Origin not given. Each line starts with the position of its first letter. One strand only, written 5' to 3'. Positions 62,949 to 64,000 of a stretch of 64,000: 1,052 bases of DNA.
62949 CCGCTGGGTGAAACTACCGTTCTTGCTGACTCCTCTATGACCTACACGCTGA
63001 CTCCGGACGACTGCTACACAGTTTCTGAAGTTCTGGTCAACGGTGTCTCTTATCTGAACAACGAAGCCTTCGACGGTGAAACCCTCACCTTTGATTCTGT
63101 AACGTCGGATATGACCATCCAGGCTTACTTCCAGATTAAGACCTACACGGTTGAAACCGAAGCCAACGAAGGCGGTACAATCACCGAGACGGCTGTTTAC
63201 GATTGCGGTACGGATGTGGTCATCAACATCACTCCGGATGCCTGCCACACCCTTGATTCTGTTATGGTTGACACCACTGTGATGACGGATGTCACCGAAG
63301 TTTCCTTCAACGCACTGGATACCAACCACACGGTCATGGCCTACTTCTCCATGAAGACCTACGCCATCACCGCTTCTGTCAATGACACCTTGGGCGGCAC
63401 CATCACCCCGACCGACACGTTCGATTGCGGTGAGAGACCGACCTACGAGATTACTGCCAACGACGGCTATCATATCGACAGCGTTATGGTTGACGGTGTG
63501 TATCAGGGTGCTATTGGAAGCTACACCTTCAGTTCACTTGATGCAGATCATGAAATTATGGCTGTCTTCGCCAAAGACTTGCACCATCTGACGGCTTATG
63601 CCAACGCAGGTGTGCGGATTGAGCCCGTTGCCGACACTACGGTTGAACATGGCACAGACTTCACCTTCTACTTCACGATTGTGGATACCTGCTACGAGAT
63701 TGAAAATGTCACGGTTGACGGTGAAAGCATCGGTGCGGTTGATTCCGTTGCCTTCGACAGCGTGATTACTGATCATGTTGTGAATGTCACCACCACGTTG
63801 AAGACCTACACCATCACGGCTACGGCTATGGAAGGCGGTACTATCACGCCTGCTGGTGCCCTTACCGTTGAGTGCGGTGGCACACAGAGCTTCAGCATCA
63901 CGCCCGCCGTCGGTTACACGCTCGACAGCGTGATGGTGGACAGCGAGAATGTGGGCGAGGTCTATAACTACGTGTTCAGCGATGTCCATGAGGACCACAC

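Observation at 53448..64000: Giant open-ended surface-protein gene absent from the ORF track; the long minus-strand ORFs over it are antisense shadows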

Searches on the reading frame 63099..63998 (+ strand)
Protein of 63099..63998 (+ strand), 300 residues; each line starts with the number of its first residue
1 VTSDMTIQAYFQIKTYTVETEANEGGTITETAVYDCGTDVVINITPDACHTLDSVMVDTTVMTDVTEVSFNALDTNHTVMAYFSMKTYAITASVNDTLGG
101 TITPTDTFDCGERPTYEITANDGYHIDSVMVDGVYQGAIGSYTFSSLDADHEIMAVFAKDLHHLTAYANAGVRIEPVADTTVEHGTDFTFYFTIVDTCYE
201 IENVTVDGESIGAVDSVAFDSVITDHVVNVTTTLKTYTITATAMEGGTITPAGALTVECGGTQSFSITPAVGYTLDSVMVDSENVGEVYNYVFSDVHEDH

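Call 11: find_related_loci(query=window:63099-63998:+, collection=genome_contigs, flank=10000)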
Query window:63099-63998:+ (300 aa) in genome_contigs; peptide patterns used: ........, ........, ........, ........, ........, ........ (x = any residue, [..] = any of these).
386 stretches matched a pattern; 8 encode a relative of the query (tblastn E <= 1e-3); 8 distinct loci.
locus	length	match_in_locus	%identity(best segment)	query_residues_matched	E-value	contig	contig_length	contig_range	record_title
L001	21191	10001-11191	59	1-300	2e-104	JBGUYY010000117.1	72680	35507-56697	MAG: Bacteroidales bacterium isolate ruminal_MAG_467 ruminal_MAG_467_contig_0117, whole genome shotgun sequence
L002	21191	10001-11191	58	1-300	8e-104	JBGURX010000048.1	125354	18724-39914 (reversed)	MAG: Bacteroidales bacterium isolate ruminal_MAG_106 ruminal_MAG_106_contig_0048, whole genome shotgun sequence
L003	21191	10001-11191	57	1-300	2e-100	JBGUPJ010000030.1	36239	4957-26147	MAG: Bacteroidales bacterium isolate ruminal_MAG_166 ruminal_MAG_166_contig_0030, whole genome shotgun sequence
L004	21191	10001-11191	57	1-300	4e-100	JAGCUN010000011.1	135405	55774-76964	MAG: Bacteroidales bacterium isolate RGIG10135 Yak_Rumen-4__c565013, whole genome shotgun sequence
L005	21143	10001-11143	54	1-300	2e-99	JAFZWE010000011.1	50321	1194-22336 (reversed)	MAG: Bacteroidales bacterium isolate RGIG8153 Water_buffalos_Rumen-3__c249, whole genome shotgun sequence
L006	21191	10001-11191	56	1-300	1e-98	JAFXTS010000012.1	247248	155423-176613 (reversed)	MAG: Bacteroidales bacterium isolate RGIG6737 Sheep_Rumen-2__c1666, whole genome shotgun sequence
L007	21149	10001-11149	53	1-300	9e-90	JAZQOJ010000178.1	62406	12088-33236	MAG: Bacteroidales bacterium isolate T1900045243_TH20190013.MAGScoT_cleanbin_000028 SGB_5587_k141_1848516, whole genome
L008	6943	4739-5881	35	1-300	1e-48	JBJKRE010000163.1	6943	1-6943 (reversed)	MAG: Acidobacteriota bacterium isolate Bin_51 S1Ck127_16133_flag_0_multi_6.4068_len_6943, whole genome shotgun sequence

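Call 16: search_protein_families(library=pfam, proteins=[L001:611-11707:+, L007:989-11692:+], max_evalue=0.01)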
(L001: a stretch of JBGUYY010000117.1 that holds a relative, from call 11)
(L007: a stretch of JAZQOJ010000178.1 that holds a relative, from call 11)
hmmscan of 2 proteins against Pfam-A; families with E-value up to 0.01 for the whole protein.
L001:611-11707:+ (3699 aa): 3 families
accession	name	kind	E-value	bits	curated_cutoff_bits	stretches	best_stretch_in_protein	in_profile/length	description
PF18998.6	Flg_new_2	-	1.9e-40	137.1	23.6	4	3146-3219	1-72/73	Divergent InlB B-repeat domain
PF00041.27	fn3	-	6.8e-05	23.4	25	1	3530-3601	9-81/84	Fibronectin type III domain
PF16656.11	Pur_ac_phosph_N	-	0.00068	20.6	30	1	199-265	39-93/93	Purple acid Phosphatase, N-terminal domain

L007:989-11692:+ (3568 aa): 4 families
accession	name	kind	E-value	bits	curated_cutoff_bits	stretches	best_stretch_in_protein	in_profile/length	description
PF18998.6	Flg_new_2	-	6e-41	138.7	23.6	5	3092-3160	1-70/73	Divergent InlB B-repeat domain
PF00041.27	fn3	-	2e-06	28.3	25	1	3392-3462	2-72/84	Fibronectin type III domain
PF02470.25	MlaD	-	5.8e-05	23.7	25.1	0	3057-3107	19-68/81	MlaD protein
PF18962.6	Por_Secre_tail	-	0.00052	20.7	27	1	3504-3563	10-73/75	Secretion system C-terminal sorting domain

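Call 19: search_protein_families(library=ncbifam, proteins=[L001:11258-11707:+, L002:11255-11704:+, L005:11264-11713:+, L007:11243-11692:+], max_evalue=0.1)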
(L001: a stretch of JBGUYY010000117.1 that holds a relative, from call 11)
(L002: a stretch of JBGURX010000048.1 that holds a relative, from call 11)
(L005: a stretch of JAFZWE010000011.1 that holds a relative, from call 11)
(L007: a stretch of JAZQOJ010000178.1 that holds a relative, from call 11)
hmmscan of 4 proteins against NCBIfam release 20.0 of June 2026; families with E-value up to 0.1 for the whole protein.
L001:11258-11707:+ (150 aa): 2 families
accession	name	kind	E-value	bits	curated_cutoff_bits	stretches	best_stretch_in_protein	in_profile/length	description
TIGR04183.1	Por_Secre_tail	domain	8.7e-08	32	23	1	86-140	10-64/72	T9SS type A sorting domain-containing protein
NF033708.1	T9SS_Cterm_ChiA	domain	2.2e-06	27.4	40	1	96-138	1-45/55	T9SS sorting signal type C domain-containing protein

L002:11255-11704:+ (150 aa): 3 families
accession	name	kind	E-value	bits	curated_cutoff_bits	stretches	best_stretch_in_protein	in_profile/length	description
TIGR04183.1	Por_Secre_tail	domain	9e-09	35.2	23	1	88-147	12-71/72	T9SS type A sorting domain-containing protein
NF033708.1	T9SS_Cterm_ChiA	domain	4.7e-07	29.6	40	1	96-138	1-45/55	T9SS sorting signal type C domain-containing protein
NF052644.1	T9SS_DNase_Rie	equivalog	0.056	12.8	260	1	62-140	170-243/251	T9SS-dependent surface endonuclease, AS87_RS02955 family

L005:11264-11713:+ (150 aa): 4 families
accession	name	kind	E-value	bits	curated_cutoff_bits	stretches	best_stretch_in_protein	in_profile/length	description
TIGR04183.1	Por_Secre_tail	domain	5.9e-10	39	23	1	79-147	1-71/72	T9SS type A sorting domain-containing protein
NF033708.1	T9SS_Cterm_ChiA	domain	6.8e-07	29.1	40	1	96-139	1-46/55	T9SS sorting signal type C domain-containing protein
NF038113.1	T9SSA_dep_M36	equivalog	4.2e-06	25.2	885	1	68-145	784-866/869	T9SS-dependent M36 family metallopeptidase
NF052644.1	T9SS_DNase_Rie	equivalog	0.027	13.8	260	1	96-145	199-248/251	T9SS-dependent surface endonuclease, AS87_RS02955 family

L007:11243-11692:+ (150 aa): 4 families
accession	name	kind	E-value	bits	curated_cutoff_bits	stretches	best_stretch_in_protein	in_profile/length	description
TIGR04183.1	Por_Secre_tail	domain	1.2e-08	34.8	23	1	84-146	8-70/72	T9SS type A sorting domain-containing protein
NF033708.1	T9SS_Cterm_ChiA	domain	5.8e-08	32.5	40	1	96-144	1-51/55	T9SS sorting signal type C domain-containing protein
NF045522.1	MXAN_2561_fam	equivalog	0.0076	15.7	150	0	100-148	154-202/304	MXAN_2561 family MXYO-CTERM-anchored protein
NF052644.1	T9SS_DNase_Rie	equivalog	0.044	13.1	260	1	95-145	198-248/251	T9SS-dependent surface endonuclease, AS87_RS02955 family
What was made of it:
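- TIGR04183 was scored on the tails of four (L001, L002, L005, L007) at 32-39 bits (call 19).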

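Call 20: find_related_loci(query=window:63099-63998:+, collection=metagenome_contigs, flank=10000)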
Query window:63099-63998:+ (300 aa) in metagenome_contigs; peptide patterns used: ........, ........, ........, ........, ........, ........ (x = any residue, [..] = any of these).
471 stretches matched a pattern; 3 encode a relative of the query (tblastn E <= 1e-3); 3 distinct loci.
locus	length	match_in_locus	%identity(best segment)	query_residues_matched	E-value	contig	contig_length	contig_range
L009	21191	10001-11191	56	1-300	1e-99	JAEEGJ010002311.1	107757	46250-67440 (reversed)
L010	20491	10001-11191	56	1-300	1e-99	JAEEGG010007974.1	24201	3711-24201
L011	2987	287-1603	36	1-300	4e-48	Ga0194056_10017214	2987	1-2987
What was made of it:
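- Tried and rejected: Protein-pattern scans of genome and metagenome contigs found orthologues at 53-59% identity but not the same species (calls 11, 20).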

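Call 24: find_homologous_proteins(query=window:63099-63998:+, max_evalue=1e-10)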
Query window:63099-63998:+ (300 aa): 121 proteins with E <= 1e-10 among 2552 candidates; the best 120 are listed.
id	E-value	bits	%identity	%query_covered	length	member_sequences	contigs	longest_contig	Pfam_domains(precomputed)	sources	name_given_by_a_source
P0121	7.5e-71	257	62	72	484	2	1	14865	PF18998.7,PF00041.28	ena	-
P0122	3.6e-66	242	39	100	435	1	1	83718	PF02568.21,PF18998.7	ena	-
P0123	7.2e-65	237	35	95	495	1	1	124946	PF27694.1,PF06280.19,PF05494.19,PF02470.26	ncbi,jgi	-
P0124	4.0e-64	235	37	100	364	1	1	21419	PF02568.21,PF18998.7,PF02470.26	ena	-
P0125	9.0e-64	234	36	100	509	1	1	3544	PF18998.7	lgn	-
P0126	2.2e-63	233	39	89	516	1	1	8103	PF27694.1,PF18998.7,PF02470.26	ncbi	-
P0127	1.9e-62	229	37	95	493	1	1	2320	-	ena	-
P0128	4.4e-59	218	53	80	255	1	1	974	PF18998.7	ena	-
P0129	5.9e-59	218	37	100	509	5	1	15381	PF18998.7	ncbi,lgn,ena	ncbi:MAG: hypothetical protein ABR958_09955 [Dehalococcoidales bacterium]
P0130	7.8e-59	218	34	96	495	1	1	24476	PF27694.1,PF05494.19,PF26254.1,PF02470.26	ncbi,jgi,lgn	-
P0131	6.6e-58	215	36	95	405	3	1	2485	PF18998.7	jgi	jgi:hypothetical protein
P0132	3.3e-57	212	33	100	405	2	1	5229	PF18998.7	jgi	jgi:hypothetical protein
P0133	2.5e-54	203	38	100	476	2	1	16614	PF18962.8,PF18998.7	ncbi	-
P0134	2.6e-54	203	37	100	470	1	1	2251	PF18998.7,PF02470.26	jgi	jgi:hypothetical protein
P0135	2.8e-54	203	36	95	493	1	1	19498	PF18998.7,PF02510.22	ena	-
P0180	2.0e-28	118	64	24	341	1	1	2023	PF00041.28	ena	-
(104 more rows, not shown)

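Call 35: search_protein_families(library=ncbifam, proteins=[P0121, P0180], max_evalue=0.001)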
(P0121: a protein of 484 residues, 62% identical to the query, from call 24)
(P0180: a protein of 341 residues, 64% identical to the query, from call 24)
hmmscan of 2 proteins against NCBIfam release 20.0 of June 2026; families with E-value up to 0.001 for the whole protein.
P0121 (484 aa): 2 families
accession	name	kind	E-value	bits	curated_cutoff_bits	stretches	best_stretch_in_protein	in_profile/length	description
TIGR04183.1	Por_Secre_tail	domain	1.5e-07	31.3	23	1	421-480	11-70/72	T9SS type A sorting domain-containing protein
NF033708.1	T9SS_Cterm_ChiA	domain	5.3e-06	26.2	40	1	430-472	1-45/55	T9SS sorting signal type C domain-containing protein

P0180 (341 aa): 2 families
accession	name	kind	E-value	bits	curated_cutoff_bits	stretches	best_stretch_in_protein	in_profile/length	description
TIGR04183.1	Por_Secre_tail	domain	6.8e-08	32.4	23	1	279-338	12-71/72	T9SS type A sorting domain-containing protein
NF033708.1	T9SS_Cterm_ChiA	domain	3.8e-06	26.7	40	1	287-329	1-45/55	T9SS sorting signal type C domain-containing protein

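Call 65: search_protein_families(library=pfam, proteins=[L001:611-3400:+, L005:1001-3400:+], max_evalue=1)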
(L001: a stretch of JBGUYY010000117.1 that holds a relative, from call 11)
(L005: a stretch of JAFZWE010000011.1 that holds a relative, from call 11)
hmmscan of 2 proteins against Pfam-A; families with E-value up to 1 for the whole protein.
L001:611-3400:+ (930 aa): 4 families
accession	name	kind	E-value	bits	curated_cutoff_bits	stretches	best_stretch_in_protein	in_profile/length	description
PF16656.11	Pur_ac_phosph_N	-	6.2e-05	23.9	30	1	190-265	38-93/93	Purple acid Phosphatase, N-terminal domain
PF22066.2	Cep192_D8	-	0.0063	17.2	33.5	1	678-739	9-67/101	Cep192 domain 8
PF00041.27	fn3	-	0.012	16.2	25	1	227-253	42-69/84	Fibronectin type III domain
PF01507.26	PAPS_reduct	-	0.15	12.5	22.5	0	417-440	3-26/175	Phosphoadenosine phosphosulfate reductase domain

L005:1001-3400:+ (800 aa): 2 families
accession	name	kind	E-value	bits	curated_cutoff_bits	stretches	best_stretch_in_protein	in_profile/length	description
PF18998.6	Flg_new_2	-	0.012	16.1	23.6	1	645-717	2-71/73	Divergent InlB B-repeat domain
PF24451.1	DUF7567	-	0.012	16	27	1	317-383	20-83/131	Family of unknown function (DUF7567)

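Call 88: search_protein_families(library=pfam, proteins=[L001:722-1400:+, L005:1112-1800:+], max_evalue=1)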
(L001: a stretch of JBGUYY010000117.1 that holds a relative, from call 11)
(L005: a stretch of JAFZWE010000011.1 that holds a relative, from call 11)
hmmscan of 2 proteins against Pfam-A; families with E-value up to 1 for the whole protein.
L001:722-1400:+ (226 aa): 2 families
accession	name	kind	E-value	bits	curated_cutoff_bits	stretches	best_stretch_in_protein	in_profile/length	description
PF16656.11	Pur_ac_phosph_N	-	0.00014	22.8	30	1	141-217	26-82/93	Purple acid Phosphatase, N-terminal domain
PF00041.27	fn3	-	0.0013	19.3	25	1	190-216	42-69/84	Fibronectin type III domain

L005:1112-1800:+ (229 aa): 0 families
